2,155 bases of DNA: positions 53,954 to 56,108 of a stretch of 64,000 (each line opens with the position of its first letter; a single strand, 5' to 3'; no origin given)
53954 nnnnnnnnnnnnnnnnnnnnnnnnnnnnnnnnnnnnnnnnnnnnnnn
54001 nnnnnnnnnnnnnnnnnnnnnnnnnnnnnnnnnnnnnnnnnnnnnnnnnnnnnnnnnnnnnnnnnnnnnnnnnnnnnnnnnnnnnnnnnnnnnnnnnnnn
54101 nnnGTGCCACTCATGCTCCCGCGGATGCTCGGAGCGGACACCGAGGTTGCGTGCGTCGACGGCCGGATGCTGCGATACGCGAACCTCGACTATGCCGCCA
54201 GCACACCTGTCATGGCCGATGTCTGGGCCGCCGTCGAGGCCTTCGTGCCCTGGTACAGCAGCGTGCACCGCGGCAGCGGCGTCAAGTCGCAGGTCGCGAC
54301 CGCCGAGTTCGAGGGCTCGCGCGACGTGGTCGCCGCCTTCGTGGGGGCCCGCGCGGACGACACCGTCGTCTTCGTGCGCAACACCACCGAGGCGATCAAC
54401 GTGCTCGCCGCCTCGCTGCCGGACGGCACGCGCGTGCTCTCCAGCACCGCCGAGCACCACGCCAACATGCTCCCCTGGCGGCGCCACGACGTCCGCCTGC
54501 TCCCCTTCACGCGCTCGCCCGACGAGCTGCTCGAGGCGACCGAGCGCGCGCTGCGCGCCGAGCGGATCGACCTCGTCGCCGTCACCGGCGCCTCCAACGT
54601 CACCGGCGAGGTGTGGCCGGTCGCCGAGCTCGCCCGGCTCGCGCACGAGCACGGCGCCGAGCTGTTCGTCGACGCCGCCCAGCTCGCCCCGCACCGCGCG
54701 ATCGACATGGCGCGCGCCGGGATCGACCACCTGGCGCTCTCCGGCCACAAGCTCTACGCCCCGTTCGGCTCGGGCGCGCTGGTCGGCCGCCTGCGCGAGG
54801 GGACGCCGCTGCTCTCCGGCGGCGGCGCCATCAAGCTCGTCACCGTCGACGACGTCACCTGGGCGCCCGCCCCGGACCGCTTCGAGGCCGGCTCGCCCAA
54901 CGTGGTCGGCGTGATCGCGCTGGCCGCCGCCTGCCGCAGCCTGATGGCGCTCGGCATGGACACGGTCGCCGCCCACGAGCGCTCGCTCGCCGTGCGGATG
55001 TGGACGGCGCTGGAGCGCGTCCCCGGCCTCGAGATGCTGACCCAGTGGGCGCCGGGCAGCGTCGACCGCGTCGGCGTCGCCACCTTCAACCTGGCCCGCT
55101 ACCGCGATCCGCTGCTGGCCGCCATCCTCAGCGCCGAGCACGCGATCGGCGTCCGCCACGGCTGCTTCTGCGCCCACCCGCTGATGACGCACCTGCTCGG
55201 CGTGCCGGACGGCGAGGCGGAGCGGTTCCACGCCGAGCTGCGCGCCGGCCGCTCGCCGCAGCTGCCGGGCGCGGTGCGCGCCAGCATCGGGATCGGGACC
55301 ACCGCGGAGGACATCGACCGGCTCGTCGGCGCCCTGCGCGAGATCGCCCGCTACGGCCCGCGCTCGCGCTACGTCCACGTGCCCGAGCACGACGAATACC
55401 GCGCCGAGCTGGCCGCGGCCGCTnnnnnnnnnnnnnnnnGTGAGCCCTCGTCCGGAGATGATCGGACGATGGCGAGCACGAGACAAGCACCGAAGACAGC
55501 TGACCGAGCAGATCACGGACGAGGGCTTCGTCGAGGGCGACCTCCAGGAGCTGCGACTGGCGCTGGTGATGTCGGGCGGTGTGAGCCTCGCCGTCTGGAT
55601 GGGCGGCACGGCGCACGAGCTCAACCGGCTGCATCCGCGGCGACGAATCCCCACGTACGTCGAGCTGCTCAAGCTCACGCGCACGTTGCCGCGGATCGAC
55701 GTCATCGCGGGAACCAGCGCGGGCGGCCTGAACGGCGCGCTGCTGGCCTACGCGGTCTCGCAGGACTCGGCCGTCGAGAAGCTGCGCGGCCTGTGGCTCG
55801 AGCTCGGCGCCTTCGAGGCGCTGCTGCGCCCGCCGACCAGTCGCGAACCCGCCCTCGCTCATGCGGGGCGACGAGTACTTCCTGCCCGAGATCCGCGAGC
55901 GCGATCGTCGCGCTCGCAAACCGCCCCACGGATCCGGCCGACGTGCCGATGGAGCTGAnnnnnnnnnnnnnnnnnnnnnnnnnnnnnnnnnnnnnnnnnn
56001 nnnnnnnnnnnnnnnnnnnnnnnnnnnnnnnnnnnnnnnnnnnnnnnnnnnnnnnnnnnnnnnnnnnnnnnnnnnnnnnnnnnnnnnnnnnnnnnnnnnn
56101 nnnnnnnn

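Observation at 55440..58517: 3-kb patatin-like phospholipase/DUF3376 gene disrupted by more than ten frame changes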

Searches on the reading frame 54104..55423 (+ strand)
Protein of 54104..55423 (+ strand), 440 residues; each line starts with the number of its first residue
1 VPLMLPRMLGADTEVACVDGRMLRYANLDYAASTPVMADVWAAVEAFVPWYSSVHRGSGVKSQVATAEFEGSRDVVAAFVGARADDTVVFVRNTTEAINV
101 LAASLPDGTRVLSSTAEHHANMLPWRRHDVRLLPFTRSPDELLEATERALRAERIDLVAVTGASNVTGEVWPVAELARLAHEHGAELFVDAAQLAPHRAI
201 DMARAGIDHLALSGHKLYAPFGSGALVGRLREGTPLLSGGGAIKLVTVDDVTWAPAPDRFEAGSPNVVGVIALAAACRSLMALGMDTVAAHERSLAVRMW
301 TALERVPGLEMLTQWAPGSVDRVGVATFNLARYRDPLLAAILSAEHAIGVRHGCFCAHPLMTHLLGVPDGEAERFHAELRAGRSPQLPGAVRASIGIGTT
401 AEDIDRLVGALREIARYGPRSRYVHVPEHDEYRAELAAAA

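Call 44: list_cluster_members(proteins=[window:54104-55423:+, window:58531-58737:+, window:58752-59609:-, window:16923-18743:+, window:28452-29918:-, window:19805-23605:-, window:27112-28290:+])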
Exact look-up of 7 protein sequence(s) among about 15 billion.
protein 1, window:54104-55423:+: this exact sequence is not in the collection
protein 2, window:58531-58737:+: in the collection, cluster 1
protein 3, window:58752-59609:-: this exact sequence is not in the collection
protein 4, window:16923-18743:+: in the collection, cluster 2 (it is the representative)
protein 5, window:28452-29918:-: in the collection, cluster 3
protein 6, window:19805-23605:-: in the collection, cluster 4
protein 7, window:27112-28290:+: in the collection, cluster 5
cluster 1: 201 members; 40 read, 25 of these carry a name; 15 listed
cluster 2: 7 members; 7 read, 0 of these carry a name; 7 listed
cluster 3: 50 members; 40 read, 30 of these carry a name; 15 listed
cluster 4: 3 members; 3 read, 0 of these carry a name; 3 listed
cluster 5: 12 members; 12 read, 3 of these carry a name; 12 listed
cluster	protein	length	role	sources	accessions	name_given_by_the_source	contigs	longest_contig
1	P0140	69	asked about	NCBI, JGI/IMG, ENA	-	flavin-binding protein dodecin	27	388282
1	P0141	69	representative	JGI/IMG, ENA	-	-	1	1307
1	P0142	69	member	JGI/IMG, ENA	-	flavin-binding protein dodecin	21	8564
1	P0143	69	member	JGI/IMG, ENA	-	flavin-binding protein dodecin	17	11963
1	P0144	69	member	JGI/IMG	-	flavin-binding protein dodecin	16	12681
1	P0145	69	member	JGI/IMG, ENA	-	dodecin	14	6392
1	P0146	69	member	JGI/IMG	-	flavin-binding protein dodecin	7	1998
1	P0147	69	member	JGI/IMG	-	flavin-binding protein dodecin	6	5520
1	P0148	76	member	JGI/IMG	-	flavin-binding protein dodecin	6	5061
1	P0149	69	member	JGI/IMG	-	flavin-binding protein dodecin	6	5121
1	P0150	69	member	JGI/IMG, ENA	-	flavin-binding protein dodecin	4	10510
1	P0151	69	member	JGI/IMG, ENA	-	flavin-binding protein dodecin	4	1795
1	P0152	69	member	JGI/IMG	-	flavin-binding protein dodecin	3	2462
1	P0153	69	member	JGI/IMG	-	flavin-binding protein dodecin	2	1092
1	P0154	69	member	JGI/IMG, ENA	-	flavin-binding protein dodecin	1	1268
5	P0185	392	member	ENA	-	-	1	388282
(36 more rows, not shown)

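Call 62: find_encoding_contigs(protein=P0185, flank=10000, max_places=4)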
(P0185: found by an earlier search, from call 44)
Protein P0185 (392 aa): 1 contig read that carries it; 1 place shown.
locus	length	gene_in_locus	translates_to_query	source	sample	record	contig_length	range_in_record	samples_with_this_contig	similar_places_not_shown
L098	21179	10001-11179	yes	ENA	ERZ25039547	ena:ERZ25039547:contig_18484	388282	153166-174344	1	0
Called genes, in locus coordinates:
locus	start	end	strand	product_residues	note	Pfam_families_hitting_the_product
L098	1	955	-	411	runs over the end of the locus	-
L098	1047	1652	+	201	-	-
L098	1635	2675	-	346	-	PF01717:Meth_synt_2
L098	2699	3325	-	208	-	PF02872:5_nucleotid_C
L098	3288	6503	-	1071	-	PF01663:Phosphodiest, PF00149:Metallophos (weak)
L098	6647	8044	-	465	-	-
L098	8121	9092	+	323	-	PF10503:Esterase_PHB (faint)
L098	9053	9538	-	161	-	PF13302:Acetyltransf_3 (weak), PF13527:Acetyltransf_9 (faint), PF00583:Acetyltransf_1, PF13673:Acetyltransf_10, PF13508:Acetyltransf_7, PF08445:FR47 (weak)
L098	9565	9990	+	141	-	PF07883:Cupin_2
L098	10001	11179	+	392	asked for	PF00483:NTP_transferase, PF24894:Hexapep_GlmU, PF25084:LbH_EIF2B (weak), PF25087:GMPPB_C (weak)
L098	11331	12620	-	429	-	PF00390:malic, PF03949:Malic_M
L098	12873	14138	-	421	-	PF00773:RNB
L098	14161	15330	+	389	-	PF00561:Abhydrolase_1, PF12146:Hydrolase_4 (weak)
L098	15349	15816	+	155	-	PF24961:NfeD_membrane (weak), PF01957:NfeD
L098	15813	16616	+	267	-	PF01145:Band_7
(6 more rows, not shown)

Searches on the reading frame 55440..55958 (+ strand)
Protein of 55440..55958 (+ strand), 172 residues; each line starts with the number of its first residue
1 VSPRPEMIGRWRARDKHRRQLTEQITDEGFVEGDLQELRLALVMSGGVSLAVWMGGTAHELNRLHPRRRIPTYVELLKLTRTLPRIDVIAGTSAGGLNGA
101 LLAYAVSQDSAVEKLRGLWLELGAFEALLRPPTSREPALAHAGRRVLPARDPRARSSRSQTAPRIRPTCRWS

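Call 3: search_protein_families(library=pfam, proteins=[window:55440-55958:+], max_evalue=0.01)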
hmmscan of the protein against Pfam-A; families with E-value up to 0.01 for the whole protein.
window:55440-55958:+ (172 aa): 1 family
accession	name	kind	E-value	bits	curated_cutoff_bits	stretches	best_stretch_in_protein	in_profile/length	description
PF01734.28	Patatin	-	1.6e-12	48.5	27.7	1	42-127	1-69/191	Patatin-like phospholipase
